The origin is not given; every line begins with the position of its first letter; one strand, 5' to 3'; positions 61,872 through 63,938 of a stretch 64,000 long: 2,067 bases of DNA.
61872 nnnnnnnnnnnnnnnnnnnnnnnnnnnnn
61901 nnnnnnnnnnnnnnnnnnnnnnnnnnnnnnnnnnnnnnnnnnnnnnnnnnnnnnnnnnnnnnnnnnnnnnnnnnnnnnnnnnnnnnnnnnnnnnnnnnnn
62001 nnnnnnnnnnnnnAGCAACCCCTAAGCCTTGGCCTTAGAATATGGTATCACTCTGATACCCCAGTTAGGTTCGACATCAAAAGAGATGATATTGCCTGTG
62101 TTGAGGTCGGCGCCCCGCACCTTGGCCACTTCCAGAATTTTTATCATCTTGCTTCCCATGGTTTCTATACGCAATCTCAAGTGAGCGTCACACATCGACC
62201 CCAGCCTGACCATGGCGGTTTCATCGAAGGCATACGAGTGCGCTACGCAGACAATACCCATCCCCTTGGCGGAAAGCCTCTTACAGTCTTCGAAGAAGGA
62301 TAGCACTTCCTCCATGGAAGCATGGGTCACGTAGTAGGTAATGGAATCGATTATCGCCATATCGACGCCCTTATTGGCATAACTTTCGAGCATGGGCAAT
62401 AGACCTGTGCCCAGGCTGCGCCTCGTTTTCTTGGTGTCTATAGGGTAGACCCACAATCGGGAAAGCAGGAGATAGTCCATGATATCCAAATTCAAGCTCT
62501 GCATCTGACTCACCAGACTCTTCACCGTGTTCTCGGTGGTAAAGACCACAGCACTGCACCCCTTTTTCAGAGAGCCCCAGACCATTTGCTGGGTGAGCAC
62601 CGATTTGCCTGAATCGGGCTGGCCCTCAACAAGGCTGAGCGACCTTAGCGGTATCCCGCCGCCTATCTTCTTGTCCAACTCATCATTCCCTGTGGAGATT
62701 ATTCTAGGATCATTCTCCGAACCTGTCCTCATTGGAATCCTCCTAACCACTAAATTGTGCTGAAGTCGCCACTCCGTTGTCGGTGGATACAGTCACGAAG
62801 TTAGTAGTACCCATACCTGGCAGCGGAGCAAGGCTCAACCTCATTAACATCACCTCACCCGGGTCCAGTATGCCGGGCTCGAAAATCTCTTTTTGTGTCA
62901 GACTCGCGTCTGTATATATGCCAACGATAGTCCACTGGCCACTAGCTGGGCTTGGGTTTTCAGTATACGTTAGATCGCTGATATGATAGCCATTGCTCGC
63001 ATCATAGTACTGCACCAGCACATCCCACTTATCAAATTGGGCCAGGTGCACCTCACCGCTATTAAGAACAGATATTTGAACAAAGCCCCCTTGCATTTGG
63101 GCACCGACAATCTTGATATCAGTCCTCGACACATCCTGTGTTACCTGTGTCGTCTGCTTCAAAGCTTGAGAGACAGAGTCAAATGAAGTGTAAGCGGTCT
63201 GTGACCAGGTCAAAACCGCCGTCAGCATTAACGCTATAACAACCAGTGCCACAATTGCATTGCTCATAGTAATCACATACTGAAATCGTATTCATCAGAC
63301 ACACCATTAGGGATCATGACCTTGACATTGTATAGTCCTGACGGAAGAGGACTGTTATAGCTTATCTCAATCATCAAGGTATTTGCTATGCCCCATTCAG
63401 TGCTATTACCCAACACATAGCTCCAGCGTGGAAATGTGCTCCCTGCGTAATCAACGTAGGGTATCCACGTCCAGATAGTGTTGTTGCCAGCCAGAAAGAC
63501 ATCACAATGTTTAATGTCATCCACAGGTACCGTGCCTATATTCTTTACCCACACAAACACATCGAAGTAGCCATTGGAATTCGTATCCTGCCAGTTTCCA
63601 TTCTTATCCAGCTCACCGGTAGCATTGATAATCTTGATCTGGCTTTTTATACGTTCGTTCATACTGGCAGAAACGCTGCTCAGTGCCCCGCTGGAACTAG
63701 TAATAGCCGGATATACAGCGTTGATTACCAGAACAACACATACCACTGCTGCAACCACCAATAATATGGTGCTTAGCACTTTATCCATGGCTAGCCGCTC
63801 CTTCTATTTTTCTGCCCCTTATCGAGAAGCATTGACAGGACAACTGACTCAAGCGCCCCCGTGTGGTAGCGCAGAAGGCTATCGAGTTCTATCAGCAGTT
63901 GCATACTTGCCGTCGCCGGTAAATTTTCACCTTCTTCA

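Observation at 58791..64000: Archaellum-type FlaG/FlaF/FlaH/FlaI/FlaJ gene set in an otherwise bacterial context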

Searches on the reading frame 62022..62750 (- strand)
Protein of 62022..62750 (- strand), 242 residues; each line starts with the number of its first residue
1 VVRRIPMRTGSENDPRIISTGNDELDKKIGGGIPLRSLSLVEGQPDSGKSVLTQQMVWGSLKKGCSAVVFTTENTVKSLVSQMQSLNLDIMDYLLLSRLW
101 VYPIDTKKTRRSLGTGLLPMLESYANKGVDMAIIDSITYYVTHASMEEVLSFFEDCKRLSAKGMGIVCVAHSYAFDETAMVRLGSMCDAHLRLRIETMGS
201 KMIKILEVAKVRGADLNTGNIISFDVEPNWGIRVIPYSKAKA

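Call 3: search_protein_families(library=pfam, proteins=[window:62022-62750:-], max_evalue=0.1)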
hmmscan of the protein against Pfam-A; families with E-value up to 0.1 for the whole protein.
window:62022-62750:- (242 aa): 7 families
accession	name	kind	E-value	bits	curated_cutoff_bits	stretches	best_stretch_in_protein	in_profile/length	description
PF06745.19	ATPase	-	2.8e-20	73.1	26.6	1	19-236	2-228/231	KaiC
PF05625.17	PAXNEB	-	1.7e-05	24.5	28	1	8-44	9-45/366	PAXNEB protein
PF13481.12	AAA_25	-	0.00032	20.8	27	1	24-171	21-189/195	AAA domain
PF00154.27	RecA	-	0.00069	19.6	27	1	13-147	26-149/262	recA bacterial DNA recombination protein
PF03796.21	DnaB_C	-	0.0022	17.9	27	1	18-90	2-74/255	DnaB-like helicase C terminal domain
PF23442.1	DUF7125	-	0.036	13.6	29.1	0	18-51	4-37/207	Family of unknown function (DUF7125)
PF08423.17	Rad51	-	0.077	12.7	22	0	18-56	8-46/244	Rad51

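Call 4: search_protein_families(library=ncbifam, proteins=[window:62022-62750:-], max_evalue=0.1)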
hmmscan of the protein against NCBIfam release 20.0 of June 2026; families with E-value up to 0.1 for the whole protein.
window:62022-62750:- (242 aa): 23 families
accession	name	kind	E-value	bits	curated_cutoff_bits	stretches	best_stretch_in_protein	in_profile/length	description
NF004723.0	PRK06067.1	subfamily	2.4e-78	263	194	1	11-242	9-243/243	flagellar accessory protein FlaH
NF052589.1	ArlH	equivalog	1.8e-57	194.7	215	1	21-240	5-229/229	archaellum protein ArlH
NF006320.0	PRK08533.1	equivalog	2.5e-29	102.5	215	1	20-234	8-224/230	flagellar accessory protein FlaH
NF006799.0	PRK09302.1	equivalog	1.7e-17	63.2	408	1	16-215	253-454/515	circadian clock protein KaiC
TIGR03881.1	KaiC_arch_4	hypoth_equivalog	8.4e-15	55.1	247.8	1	18-102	3-87/231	KaiC domain-containing protein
TIGR03880.1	KaiC_arch_3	hypoth_equivalog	5.8e-11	42.4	249.45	1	24-140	4-119/224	KaiC domain-containing protein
TIGR03877.1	thermo_KaiC_1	hypoth_equivalog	7.7e-11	41.9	307.25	1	18-93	4-79/238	KaiC domain-containing protein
TIGR03878.1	thermo_KaiC_2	hypoth_equivalog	9.5e-07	28.4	232.2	1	21-145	21-148/259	KaiC domain-containing protein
TIGR00416.1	sms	equivalog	1.4e-06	27.3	403.05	1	12-91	71-149/454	DNA repair protein RadA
NF003301.0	PRK04301.1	equivalog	0.0005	19.3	259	1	17-83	82-155/316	DNA repair and recombination protein RadA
TIGR02655.1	circ_KaiC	equivalog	0.0005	18.8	546.25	1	17-91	244-318/484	circadian clock protein KaiC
NF004629.0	PRK05973.1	equivalog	0.00056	19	156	1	37-90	65-118/237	DNA helicase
TIGR02012.1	tigrfam_recA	equivalog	0.00074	18.9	325.3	1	12-146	30-151/321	recombinase RecA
TIGR03600.1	phage_DnaB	exception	0.00079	18.5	498.65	1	18-85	177-244/421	phage replicative helicase, DnaB family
TIGR02236.1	recomb_radA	equivalog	0.0013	18.2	361.15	1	17-83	77-150/311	DNA repair and recombination protein RadA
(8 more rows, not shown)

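Call 19: search_solved_structures(query=window:62022-62750:-, max_evalue=0.001)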
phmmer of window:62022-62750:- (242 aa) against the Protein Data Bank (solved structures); distinct sequences matched with E-value up to 0.001: 44.
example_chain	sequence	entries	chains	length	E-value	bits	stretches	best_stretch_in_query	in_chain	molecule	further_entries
4yds_A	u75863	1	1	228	1.7e-38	135.7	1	17-241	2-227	Flagella-related protein H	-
3cmu_A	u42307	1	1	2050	3.3e-29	105.4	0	13-94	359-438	Protein recA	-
3cmt_A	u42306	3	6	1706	1.6e-24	90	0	13-94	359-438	Protein recA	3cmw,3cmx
4wia_A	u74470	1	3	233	3.2e-22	82.5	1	19-234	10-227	Putative flagella-related protein H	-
3cmv_A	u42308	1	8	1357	7.5e-20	74.8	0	13-94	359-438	Protein recA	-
8zn5_B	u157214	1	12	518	1.8e-14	57.2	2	19-239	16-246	KaiC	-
2w0m_A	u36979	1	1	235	3.3e-07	33.4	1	18-119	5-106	SSO2452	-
2dr3_A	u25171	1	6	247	5.8e-07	32.6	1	16-91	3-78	UPF0273 protein PH0284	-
8zn6_F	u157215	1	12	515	7.6e-07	32.2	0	18-236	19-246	KaiC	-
8db3_A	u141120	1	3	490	1.1e-06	31.7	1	18-214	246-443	Circadian clock protein KaiC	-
8dba_A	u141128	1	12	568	1.9e-06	30.9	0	18-214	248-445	Circadian clock protein KaiC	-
8zn7_D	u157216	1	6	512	4.3e-06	29.8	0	17-91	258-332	KaiC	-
8fwi_A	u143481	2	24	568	8.8e-06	28.7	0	18-190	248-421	Circadian clock protein KaiC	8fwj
7x1y_A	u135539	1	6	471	1.1e-05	28.5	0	27-220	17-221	Circadian clock oscillator protein KaiC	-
7x1z_A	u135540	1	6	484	1.2e-05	28.3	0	27-220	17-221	Circadian clock oscillator protein KaiC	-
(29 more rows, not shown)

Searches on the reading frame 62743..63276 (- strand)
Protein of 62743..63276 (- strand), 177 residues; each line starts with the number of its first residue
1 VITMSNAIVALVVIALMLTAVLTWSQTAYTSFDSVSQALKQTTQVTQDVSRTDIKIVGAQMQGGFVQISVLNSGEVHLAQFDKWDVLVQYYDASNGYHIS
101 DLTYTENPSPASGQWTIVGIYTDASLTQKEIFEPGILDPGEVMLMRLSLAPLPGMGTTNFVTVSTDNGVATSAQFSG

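Call 3: search_protein_families(library=pfam, proteins=[window:62743-63276:-], max_evalue=0.1)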
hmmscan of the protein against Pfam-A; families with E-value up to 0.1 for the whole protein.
window:62743-63276:- (177 aa): 2 families
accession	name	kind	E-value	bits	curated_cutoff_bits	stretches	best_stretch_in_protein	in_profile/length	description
PF22201.2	FlaF_Ig-like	-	5.1e-07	30.6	28.4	1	52-118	3-70/112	Conserved flagellar protein F, immunoglobulin-like domain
PF01917.21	Arch_flagellin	-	0.0016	19.2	29.5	1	8-175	16-162/162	Archaebacterial flagellin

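Call 4: search_protein_families(library=ncbifam, proteins=[window:62743-63276:-], max_evalue=0.1)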
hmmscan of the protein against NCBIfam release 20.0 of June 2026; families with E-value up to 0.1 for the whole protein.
window:62743-63276:- (177 aa): 4 families
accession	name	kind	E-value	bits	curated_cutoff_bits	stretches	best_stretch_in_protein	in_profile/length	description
NF052590.1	ArlF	equivalog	4e-07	30.3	110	1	8-89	8-89/137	archaellum stator protein ArlF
TIGR01708.2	typeII_sec_gspH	equivalog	0.0018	18.3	80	1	9-86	11-91/169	type II secretion system minor pseudopilin GspH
NF052591.1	ArlG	equivalog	0.0051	16.8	110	1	13-89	12-95/148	archaellum stator protein ArlG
NF046074.1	UpsB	equivalog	0.061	13.4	70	1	5-76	8-73/126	pilin subunit UpsB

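Call 51: search_solved_structures(query=A4, max_evalue=1)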
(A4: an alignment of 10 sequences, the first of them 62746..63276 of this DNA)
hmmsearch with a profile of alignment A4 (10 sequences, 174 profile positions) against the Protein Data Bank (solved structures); distinct sequences matched with E-value up to 1: 1.
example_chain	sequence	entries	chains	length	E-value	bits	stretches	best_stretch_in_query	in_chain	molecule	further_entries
4p94_A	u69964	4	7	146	3.5e-10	42.9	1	28-116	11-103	Conserved flagellar protein F | Flagellar biosynthesis protein FlaF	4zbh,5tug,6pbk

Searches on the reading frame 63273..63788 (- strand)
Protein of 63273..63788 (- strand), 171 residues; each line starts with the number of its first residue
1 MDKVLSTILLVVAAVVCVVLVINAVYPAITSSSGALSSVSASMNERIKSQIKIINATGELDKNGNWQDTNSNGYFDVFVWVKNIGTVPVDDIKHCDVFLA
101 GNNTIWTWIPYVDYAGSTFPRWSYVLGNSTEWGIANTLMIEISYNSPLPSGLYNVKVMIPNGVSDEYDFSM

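Call 3: search_protein_families(library=pfam, proteins=[window:63273-63788:-], max_evalue=0.1)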
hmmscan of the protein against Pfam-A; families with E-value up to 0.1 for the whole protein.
window:63273-63788:- (171 aa): 1 family
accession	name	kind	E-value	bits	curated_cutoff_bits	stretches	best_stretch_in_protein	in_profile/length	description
PF01917.21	Arch_flagellin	-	7.5e-08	33.3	29.5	1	4-169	4-162/162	Archaebacterial flagellin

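Call 4: search_protein_families(library=ncbifam, proteins=[window:63273-63788:-], max_evalue=0.1)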
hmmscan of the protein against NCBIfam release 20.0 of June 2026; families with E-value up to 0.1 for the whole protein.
window:63273-63788:- (171 aa): 5 families
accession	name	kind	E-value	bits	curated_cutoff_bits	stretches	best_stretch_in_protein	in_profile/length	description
NF052591.1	ArlG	equivalog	1.8e-09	37.8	110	1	5-167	6-146/148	archaellum stator protein ArlG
NF045481.1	Endoglyc_F3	equivalog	0.012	15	450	1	25-93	51-119/290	endo-beta-N-acetylglucosaminidase F3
NF037944.1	holin_2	subfamily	0.088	13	50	0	3-46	3-45/64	bacteriophage holin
NF052590.1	ArlF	equivalog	0.089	13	110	0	6-89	8-79/137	archaellum stator protein ArlF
TIGR04183.1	Por_Secre_tail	domain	0.096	12.7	23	0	143-163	44-64/72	T9SS type A sorting domain-containing protein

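Call 52: search_solved_structures(query=A5, max_evalue=1)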
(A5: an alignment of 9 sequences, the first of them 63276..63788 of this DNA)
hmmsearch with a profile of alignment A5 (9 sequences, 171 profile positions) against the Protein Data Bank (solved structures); distinct sequences matched with E-value up to 1: 3.
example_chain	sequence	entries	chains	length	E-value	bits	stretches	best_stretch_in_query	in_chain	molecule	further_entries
6pbk_A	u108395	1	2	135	0.0031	20.8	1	68-169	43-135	Saci FlaG soluble domain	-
5tug_A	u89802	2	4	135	0.0036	20.6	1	68-169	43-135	Flagellar biosynthesis protein FlaG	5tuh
6sms_A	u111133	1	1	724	0.77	13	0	66-113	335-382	Vegetative Insecticidal Protein 1Ac from Bacillus Thuringiensis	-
